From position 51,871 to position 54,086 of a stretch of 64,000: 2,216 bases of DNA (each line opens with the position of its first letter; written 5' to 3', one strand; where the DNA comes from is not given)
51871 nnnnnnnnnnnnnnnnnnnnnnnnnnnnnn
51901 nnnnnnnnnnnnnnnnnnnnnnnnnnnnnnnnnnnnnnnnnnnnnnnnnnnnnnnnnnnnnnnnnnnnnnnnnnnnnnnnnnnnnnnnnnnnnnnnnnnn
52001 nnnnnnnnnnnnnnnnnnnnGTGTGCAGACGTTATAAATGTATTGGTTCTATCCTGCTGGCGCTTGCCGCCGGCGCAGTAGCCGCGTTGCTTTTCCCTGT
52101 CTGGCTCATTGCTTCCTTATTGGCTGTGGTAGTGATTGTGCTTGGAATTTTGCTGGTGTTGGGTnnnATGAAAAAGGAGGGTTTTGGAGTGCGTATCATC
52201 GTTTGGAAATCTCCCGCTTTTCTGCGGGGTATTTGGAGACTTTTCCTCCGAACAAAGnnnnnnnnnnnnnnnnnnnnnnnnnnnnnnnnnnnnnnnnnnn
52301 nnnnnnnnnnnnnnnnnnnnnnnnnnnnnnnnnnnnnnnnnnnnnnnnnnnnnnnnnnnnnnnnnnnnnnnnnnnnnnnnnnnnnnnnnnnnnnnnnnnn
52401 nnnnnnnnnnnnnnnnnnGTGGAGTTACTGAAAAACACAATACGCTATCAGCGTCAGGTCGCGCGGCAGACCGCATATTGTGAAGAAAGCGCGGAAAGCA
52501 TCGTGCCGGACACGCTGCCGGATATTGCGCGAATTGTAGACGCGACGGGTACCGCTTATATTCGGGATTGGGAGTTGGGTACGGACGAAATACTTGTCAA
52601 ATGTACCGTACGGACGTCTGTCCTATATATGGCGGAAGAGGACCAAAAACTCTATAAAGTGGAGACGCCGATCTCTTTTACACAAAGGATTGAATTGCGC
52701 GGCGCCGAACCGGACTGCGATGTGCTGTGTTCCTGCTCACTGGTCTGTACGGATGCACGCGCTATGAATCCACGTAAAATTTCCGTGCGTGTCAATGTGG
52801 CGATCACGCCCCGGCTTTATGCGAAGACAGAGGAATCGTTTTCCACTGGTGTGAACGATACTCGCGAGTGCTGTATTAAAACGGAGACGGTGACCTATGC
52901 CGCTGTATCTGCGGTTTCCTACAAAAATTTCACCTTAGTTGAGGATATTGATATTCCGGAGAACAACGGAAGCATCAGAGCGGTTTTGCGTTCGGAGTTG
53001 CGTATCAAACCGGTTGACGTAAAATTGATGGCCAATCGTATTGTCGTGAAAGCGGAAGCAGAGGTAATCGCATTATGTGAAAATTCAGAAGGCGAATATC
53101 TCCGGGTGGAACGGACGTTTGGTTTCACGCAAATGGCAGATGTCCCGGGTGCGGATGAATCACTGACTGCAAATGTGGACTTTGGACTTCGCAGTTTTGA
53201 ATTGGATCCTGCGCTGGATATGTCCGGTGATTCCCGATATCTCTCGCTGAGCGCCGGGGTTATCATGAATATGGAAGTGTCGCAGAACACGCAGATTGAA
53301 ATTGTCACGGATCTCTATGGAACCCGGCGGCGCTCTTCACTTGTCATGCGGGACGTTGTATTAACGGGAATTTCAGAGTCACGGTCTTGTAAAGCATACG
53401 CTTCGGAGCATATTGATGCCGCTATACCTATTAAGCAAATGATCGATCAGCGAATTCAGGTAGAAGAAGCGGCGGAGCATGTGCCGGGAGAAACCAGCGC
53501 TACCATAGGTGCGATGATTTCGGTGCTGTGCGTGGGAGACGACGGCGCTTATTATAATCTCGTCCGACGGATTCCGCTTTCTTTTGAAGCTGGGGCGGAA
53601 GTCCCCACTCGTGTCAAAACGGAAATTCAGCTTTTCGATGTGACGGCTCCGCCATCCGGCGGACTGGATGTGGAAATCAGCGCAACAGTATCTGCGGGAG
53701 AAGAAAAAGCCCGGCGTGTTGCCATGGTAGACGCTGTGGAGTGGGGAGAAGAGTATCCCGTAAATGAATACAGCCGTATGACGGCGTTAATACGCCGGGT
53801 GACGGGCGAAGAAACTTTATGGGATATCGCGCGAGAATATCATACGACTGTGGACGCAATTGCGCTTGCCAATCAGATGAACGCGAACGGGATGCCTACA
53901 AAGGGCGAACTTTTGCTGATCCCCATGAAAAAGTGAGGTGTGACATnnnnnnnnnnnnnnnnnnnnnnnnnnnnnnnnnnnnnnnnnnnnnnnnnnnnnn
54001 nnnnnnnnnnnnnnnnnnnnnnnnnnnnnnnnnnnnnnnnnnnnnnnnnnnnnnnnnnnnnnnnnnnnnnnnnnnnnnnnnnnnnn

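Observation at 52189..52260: Unannotated 23-codon spoVM-like gene below the ORF-track size cutoff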

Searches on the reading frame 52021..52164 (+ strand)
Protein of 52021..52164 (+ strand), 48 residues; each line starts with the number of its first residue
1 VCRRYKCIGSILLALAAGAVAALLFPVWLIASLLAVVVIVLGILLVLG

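Call 9: search_protein_families(library=pfam, proteins=[window:52021-52164:+], max_evalue=0.001)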
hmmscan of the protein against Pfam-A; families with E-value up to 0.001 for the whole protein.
window:52021-52164:+ (48 aa): 0 families

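Call 47: search_protein_families(library=ncbifam, alignment_id=A3, max_evalue=10)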
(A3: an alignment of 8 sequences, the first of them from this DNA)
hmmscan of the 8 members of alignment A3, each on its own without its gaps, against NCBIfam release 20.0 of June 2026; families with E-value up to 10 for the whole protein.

A. member 1, seq(48 aa): 4 families
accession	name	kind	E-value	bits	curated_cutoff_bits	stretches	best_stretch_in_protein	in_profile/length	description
NF007884.0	PRK10591.1-2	equivalog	0.02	15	147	1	6-47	15-57/96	hypothetical protein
NF041447.1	TrbC_conju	equivalog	1.3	7.4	800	1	9-43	23-57/685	F-type conjugative transfer protein TrbC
NF033634.1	SLATT_1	domain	2.7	8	41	1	3-43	22-71/132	SLATT domain-containing protein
NF050100.1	SepX_GlpR_3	exception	4.1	7.2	150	1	3-42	101-141/209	divisome protein SepX/GlpR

B. families by the number of members that match (of 8 scanned): 8 families
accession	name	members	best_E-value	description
NF033634.1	SLATT_1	4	0.28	SLATT domain-containing protein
NF007884.0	PRK10591.1-2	3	0.02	hypothetical protein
NF050100.1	SepX_GlpR_3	3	0.79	divisome protein SepX/GlpR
NF042414.1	CLC_0170_fam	1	0.39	CLC_0170 family protein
NF041447.1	TrbC_conju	1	1.3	F-type conjugative transfer protein TrbC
NF050101.1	SepX_GlpR_4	1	2.1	divisome protein SepX/GlpR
NF047847.2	SS_mature_LptM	1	5.3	LPS translocon maturation chaperone LptM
TIGR02972.1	TMAO_torE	1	7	trimethylamine N-oxide reductase system protein TorE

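Call 48: search_protein_families(library=pfam, alignment_id=A3, max_evalue=10)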
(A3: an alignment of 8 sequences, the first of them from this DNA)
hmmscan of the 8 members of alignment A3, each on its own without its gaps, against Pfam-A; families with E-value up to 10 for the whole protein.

A. member 1, seq(48 aa): 4 families
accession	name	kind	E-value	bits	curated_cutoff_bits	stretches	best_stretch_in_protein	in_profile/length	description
PF20479.3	TMEM128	-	0.068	14.1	23.9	1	4-47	78-121/124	TMEM128 protein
PF20751.3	SP2_M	-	0.2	12.1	25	1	6-33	53-80/141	Structural protein 2 second domain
PF14362.11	DUF4407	-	4.3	7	31.3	1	4-47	13-56/297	Domain of unknown function (DUF4407)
PF00487.30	FA_desaturase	-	6.6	6.8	29.7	1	10-46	138-176/253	Fatty acid desaturase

B. families by the number of members that match (of 8 scanned): 9 families
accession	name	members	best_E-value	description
PF20479.3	TMEM128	1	0.068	TMEM128 protein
PF20751.3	SP2_M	1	0.2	Structural protein 2 second domain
PF02656.20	DUF202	1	0.32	Domain of unknown function (DUF202)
PF17627.7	IncE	1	1.3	Inclusion membrane protein E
PF12666.12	PrgI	1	2.5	PrgI family protein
PF19762.4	DUF6249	1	2.9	Domain of unknown function (DUF6249)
PF14362.11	DUF4407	1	4.3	Domain of unknown function (DUF4407)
PF00487.30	FA_desaturase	1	6.6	Fatty acid desaturase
PF11511.13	RhodobacterPufX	1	8.8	Intrinsic membrane protein PufX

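Call 49: find_homologous_proteins(query=A3, max_evalue=10)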
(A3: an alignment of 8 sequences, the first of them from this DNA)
Query A3 (8 sequences) (48 aa, profile of the alignment): 717 proteins with E <= 10 among 5151 candidates; the best 120 are listed.
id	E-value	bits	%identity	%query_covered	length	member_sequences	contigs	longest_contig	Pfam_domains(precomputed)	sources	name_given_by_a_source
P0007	1.0e-15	75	45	46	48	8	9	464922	-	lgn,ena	-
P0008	4.8e-15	73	41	71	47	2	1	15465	-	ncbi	ncbi:MAG: hypothetical protein ACI4IE_03290 [Eubacterium sp.]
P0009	1.2e-14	72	45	92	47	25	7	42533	-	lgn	-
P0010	2.5e-14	71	43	92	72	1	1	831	-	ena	-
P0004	5.2e-14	70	88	67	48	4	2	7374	-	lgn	-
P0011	7.5e-14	69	41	92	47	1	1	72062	-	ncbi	ncbi:MAG: hypothetical protein ACI4IG_01825 [Eubacterium sp.]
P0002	7.6e-14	69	84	65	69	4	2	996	-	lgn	-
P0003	8.9e-14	69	72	67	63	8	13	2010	-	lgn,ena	-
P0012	5.0e-13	67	39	92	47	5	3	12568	-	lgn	-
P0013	5.9e-13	67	-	-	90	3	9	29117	-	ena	-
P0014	1.2e-12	66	-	-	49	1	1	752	-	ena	-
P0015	1.9e-12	65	45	42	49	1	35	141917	-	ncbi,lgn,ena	-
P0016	3.8e-12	64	48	56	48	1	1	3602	-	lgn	-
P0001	5.1e-12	64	91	98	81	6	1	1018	-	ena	-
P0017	1.3e-11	62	-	-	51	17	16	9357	-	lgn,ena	-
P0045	1.8e-10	59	-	-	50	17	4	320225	-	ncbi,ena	-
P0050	2.4e-10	58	41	88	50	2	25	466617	-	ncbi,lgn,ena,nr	ncbi:MAG: hypothetical protein IJ221_05590 [Oscillibacter sp.]|nr:hypothetical protein [Oscillibacte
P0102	1.8e-9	55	33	83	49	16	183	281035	-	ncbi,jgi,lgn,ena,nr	ncbi:MAG: hypothetical protein HFF80_01545 [Oscillospiraceae bacterium]|jgi:hypothetical protein|nr:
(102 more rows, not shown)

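Call 50: find_encoding_contigs(protein=P0050, flank=5000, max_places=2)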
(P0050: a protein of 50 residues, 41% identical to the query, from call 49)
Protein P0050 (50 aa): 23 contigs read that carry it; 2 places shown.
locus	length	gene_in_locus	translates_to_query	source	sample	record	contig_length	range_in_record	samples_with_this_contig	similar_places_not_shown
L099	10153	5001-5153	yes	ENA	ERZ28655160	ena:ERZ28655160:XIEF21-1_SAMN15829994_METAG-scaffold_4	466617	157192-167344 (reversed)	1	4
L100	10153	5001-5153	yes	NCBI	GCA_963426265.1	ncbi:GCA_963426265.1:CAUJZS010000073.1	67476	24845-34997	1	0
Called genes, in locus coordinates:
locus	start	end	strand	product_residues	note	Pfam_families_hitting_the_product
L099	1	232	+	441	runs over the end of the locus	PF01029:NusB, PF22458:RsmF-B_ferredox, PF01189:Methyltr_RsmB-F, PF01728:FtsJ (weak), PF13847:Methyltransf_31 (faint)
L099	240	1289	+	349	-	PF21016:RlmN_N, PF04055:Radical_SAM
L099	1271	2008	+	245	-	PF00481:PP2C (weak), PF13672:PP2C_2, PF07228:SpoIIE (faint)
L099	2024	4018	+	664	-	PF00069:Pkinase, PF07714:PK_Tyr_Ser-Thr, PF03109:ABC1 (weak), PF03793:PASTA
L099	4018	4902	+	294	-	PF16745:RsgA_N, PF03193:RsgA_GTPase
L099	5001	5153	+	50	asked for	-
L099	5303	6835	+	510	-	PF12673:SipL, PF01476:LysM (weak)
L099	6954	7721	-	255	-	PF02463:SMC_N (weak), PF00005:ABC_tran, PF13304:AAA_21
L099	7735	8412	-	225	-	PF00528:BPD_transp_1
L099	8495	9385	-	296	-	PF00497:SBP_bac_3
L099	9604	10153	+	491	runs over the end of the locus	PF09547:SpoIVA_ATPase, PF20438:SpoIVA_middle, PF20439:SpoIVA_C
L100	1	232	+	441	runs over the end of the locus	PF01029:NusB, PF22458:RsmF-B_ferredox, PF01189:Methyltr_RsmB-F, PF01728:FtsJ (weak)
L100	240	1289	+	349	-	PF21016:RlmN_N, PF04055:Radical_SAM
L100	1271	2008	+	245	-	PF00481:PP2C (weak), PF13672:PP2C_2, PF07228:SpoIIE (faint)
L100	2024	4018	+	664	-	PF00069:Pkinase, PF07714:PK_Tyr_Ser-Thr, PF03109:ABC1 (weak), PF03793:PASTA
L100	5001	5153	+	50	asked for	-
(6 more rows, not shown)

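Call 51: find_encoding_contigs(protein=P0102, flank=5000, max_places=2)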
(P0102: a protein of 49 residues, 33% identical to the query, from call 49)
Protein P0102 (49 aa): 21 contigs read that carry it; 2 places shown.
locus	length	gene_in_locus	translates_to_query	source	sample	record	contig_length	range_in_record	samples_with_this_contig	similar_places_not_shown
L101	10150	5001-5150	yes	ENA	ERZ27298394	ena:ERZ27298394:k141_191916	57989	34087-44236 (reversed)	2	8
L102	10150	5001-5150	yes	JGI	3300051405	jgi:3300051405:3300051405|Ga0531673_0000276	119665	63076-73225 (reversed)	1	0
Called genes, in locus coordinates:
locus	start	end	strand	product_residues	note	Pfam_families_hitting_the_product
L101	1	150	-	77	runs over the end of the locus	-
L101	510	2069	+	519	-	PF00005:ABC_tran, PF05729:NACHT (faint), PF13304:AAA_21 (faint), PF13401:AAA_22 (faint), PF13555:AAA_29 (faint), PF00005:ABC_tran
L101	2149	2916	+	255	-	PF00376:MerR, PF13411:MerR_1, PF09278:MerR-DNA-bind (weak), PF07739:TipAS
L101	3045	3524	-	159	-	PF02542:YgbB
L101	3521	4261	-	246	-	PF01128:IspD, PF12804:NTP_transf_3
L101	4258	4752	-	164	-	PF02559:CarD_TRCF_RID, PF21095:CarD_C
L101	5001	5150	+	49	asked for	-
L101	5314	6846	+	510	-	PF01476:LysM (faint), PF12673:SipL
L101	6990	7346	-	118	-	-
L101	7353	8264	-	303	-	PF24460:DUF7575 (weak)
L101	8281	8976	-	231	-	PF07714:PK_Tyr_Ser-Thr, PF00069:Pkinase, PF01636:APH (weak)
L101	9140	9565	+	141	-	-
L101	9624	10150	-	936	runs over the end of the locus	PF18998:Flg_new_2, PF00395:SLH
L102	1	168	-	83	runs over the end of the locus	-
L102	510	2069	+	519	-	PF00005:ABC_tran, PF05729:NACHT (faint), PF13304:AAA_21 (faint), PF13401:AAA_22 (faint), PF13555:AAA_29 (faint), PF00005:ABC_tran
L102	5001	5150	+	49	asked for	-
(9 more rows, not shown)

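Call 52: find_encoding_contigs(protein=P0045, flank=5000, max_places=2)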
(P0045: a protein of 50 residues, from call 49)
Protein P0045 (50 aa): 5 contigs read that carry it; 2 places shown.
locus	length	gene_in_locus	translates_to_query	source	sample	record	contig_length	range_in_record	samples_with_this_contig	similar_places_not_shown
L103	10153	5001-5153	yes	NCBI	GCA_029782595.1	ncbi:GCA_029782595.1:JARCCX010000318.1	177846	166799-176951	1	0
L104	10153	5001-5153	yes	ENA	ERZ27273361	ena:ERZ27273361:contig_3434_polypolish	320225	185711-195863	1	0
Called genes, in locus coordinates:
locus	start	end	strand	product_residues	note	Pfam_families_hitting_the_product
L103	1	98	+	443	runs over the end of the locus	PF01029:NusB, PF22458:RsmF-B_ferredox, PF01189:Methyltr_RsmB-F, PF01209:Ubie_methyltran (weak), PF01728:FtsJ (weak), PF13847:Methyltransf_31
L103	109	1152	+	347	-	PF21016:RlmN_N, PF04055:Radical_SAM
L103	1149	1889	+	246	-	PF00481:PP2C (weak), PF13672:PP2C_2, PF07228:SpoIIE (faint)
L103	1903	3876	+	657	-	PF00069:Pkinase, PF03109:ABC1 (faint), PF07714:PK_Tyr_Ser-Thr, PF03793:PASTA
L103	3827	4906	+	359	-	PF16745:RsgA_N, PF03193:RsgA_GTPase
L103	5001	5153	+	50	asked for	-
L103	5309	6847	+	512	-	PF12673:SipL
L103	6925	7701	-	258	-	PF02463:SMC_N (weak), PF00005:ABC_tran, PF13304:AAA_21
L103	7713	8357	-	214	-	PF00528:BPD_transp_1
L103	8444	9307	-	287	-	PF00497:SBP_bac_3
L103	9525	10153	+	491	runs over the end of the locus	PF09547:SpoIVA_ATPase, PF20438:SpoIVA_middle, PF20439:SpoIVA_C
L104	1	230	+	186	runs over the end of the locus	PF01189:Methyltr_RsmB-F, PF13847:Methyltransf_31 (weak)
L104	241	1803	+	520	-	PF21016:RlmN_N, PF04055:Radical_SAM, PF00481:PP2C (faint), PF13672:PP2C_2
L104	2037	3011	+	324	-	PF00069:Pkinase, PF07714:PK_Tyr_Ser-Thr, PF03109:ABC1 (weak)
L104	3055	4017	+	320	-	PF03793:PASTA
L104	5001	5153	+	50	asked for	-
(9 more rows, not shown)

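Call 53: find_encoding_contigs(protein=P0007, flank=5000, max_places=2)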
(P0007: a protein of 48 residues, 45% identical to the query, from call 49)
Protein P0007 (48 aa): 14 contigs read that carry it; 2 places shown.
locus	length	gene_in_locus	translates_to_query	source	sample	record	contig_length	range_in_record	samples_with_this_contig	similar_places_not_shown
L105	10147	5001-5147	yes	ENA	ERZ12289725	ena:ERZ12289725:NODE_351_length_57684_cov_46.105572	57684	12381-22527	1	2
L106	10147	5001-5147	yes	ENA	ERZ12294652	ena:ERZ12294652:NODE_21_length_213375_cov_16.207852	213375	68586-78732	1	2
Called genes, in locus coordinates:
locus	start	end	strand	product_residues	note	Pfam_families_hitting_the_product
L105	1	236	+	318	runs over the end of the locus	PF01551:Peptidase_M23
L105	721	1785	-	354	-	PF01594:AI-2E_transport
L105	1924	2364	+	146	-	PF01842:ACT (weak), PF22629:ACT_AHAS_ss (weak)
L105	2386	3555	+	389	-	PF03447:NAD_binding_3, PF00742:Homoserine_dh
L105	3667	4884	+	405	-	PF00696:AA_kinase, PF01842:ACT (weak), PF22468:ACT_9, PF13840:ACT_7, PF22468:ACT_9, PF01842:ACT (weak)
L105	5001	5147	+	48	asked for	-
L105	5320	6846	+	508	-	PF12673:SipL (weak)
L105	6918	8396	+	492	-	PF09547:SpoIVA_ATPase, PF20438:SpoIVA_middle, PF20439:SpoIVA_C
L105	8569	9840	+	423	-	PF12897:Asp_aminotransf, PF00155:Aminotran_1_2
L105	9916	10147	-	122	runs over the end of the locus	PF07892:DUF1667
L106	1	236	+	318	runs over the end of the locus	PF01551:Peptidase_M23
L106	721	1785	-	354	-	PF01594:AI-2E_transport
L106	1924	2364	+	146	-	PF01842:ACT (weak), PF22629:ACT_AHAS_ss (weak)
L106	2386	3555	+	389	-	PF03447:NAD_binding_3, PF00742:Homoserine_dh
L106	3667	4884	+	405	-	PF00696:AA_kinase, PF01842:ACT (weak), PF22468:ACT_9, PF13840:ACT_7, PF22468:ACT_9, PF01842:ACT (weak)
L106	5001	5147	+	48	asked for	-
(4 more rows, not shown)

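Call 82: predict_structure(alignment_id=A7)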
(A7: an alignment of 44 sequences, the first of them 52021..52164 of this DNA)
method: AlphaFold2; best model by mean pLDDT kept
length: 48 residues; sequences in the alignment: 44
mean_pLDDT: 73.2   pTM: 0.38
mean pLDDT of the five models: 73.2, 72.3, 71.3, 69.8, 64.2
residues with pLDDT >= 90: 0; 70-90: 33; 50-70: 15; < 50: 0
segments of 3 or more residues with pLDDT < 50: none
pLDDT, mean of each block of 10 residues (from residue 1): 63 76 70 81 76
secondary structure, 60 per line:
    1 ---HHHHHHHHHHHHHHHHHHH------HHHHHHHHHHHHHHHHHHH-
elements in order: H4-22 H29-47

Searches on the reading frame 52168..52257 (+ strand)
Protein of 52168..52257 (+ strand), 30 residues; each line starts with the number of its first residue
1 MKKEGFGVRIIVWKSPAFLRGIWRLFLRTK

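Call 3: search_protein_families(library=pfam, proteins=[window:52168-52257:+], max_evalue=10)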
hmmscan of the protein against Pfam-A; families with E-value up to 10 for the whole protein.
seq(30 aa): 0 families

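Call 4: search_protein_families(library=ncbifam, proteins=[window:52168-52257:+], max_evalue=10)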
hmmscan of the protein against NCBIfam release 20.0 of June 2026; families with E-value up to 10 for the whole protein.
seq(30 aa): 0 families

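Call 37: search_protein_representatives(protein=window:52168-52257:+)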
Query: 30 residues. Proteins with E-value up to 0.001 (for the whole library): 2; up to 1e-10: 1; up to 1e-30: 0. The best 2 are listed.
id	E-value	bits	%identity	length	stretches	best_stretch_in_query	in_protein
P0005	2.1e-29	111.0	37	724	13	6-28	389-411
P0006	9.5e-05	37.1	56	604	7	11-26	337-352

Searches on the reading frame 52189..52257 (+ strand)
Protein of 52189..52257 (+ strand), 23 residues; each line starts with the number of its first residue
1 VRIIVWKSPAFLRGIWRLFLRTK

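Call 3: search_protein_families(library=pfam, proteins=[window:52189-52257:+], max_evalue=10)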
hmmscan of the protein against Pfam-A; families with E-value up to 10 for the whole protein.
seq(23 aa): 0 families

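Call 4: search_protein_families(library=ncbifam, proteins=[window:52189-52257:+], max_evalue=10)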
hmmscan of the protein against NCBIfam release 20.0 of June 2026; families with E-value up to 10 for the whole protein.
seq(23 aa): 1 family
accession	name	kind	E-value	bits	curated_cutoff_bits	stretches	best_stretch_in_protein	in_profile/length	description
NF033436.3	SpoVM_broad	equivalog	0.014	15.4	31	1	1-23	1-23/26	stage V sporulation protein SpoVM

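Call 75: list_cluster_members(proteins=[window:52189-52257:+, window:52168-52257:+, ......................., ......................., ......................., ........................, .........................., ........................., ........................, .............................])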
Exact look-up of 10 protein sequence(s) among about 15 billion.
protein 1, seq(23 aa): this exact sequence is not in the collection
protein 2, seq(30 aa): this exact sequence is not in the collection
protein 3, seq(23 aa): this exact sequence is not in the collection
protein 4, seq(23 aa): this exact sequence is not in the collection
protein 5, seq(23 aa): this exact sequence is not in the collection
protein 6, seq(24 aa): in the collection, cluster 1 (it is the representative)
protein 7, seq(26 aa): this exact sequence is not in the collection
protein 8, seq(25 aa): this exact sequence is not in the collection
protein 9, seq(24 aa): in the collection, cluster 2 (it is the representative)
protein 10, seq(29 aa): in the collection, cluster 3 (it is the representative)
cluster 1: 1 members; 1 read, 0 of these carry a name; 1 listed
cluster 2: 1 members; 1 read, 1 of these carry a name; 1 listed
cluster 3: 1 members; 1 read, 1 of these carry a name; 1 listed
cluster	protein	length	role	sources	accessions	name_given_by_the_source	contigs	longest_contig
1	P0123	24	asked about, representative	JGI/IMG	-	-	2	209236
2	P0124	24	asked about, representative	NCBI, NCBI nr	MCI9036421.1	MAG: stage V sporulation protein SpoVM [Oscillospiraceae bacterium] | stage V sporulation protein SpoVM [Oscillospiraceae bacterium]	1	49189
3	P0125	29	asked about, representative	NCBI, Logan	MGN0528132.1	MAG: stage V sporulation protein SpoVM [Eubacterium sp.]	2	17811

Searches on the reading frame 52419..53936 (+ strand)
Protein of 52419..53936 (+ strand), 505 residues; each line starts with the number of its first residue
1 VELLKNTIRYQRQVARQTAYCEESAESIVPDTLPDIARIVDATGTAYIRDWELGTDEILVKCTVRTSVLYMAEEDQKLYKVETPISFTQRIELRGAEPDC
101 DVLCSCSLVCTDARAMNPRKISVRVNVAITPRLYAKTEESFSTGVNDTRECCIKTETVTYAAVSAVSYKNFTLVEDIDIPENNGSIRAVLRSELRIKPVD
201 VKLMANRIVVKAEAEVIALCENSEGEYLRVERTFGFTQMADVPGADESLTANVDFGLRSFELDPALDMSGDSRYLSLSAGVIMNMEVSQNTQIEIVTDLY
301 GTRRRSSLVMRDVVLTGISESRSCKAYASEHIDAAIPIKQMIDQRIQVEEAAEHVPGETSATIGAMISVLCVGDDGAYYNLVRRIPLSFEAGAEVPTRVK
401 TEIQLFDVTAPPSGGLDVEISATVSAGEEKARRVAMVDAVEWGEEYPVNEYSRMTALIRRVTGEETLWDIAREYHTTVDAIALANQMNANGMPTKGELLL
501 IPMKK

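Call 9: search_protein_families(library=pfam, proteins=[window:52419-53936:+], max_evalue=0.001)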
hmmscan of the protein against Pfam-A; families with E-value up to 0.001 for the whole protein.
window:52419-53936:+ (505 aa): 2 families
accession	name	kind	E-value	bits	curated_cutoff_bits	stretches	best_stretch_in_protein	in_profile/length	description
PF12673.12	SipL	-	1.6e-21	76.8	23.6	2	35-108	1-70/78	SipL, SPOCS domain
PF01476.26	LysM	-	3.4e-06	27.3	20.9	1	462-491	4-33/43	LysM domain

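Call 23: find_related_loci(query=window:52419-53936:+, collection=metagenome_contigs, flank=3000)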
Query window:52419-53936:+ (505 aa) in metagenome_contigs; peptide patterns used: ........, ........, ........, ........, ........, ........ (x = any residue, [..] = any of these).
41 stretches matched a pattern; 2 encode a relative of the query (tblastn E <= 1e-3); 2 distinct loci.
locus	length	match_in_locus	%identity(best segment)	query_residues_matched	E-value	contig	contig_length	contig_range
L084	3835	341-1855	78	1-505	0e+0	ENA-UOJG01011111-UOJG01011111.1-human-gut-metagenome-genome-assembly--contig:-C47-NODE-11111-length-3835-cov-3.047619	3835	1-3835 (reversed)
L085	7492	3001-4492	66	5-504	0e+0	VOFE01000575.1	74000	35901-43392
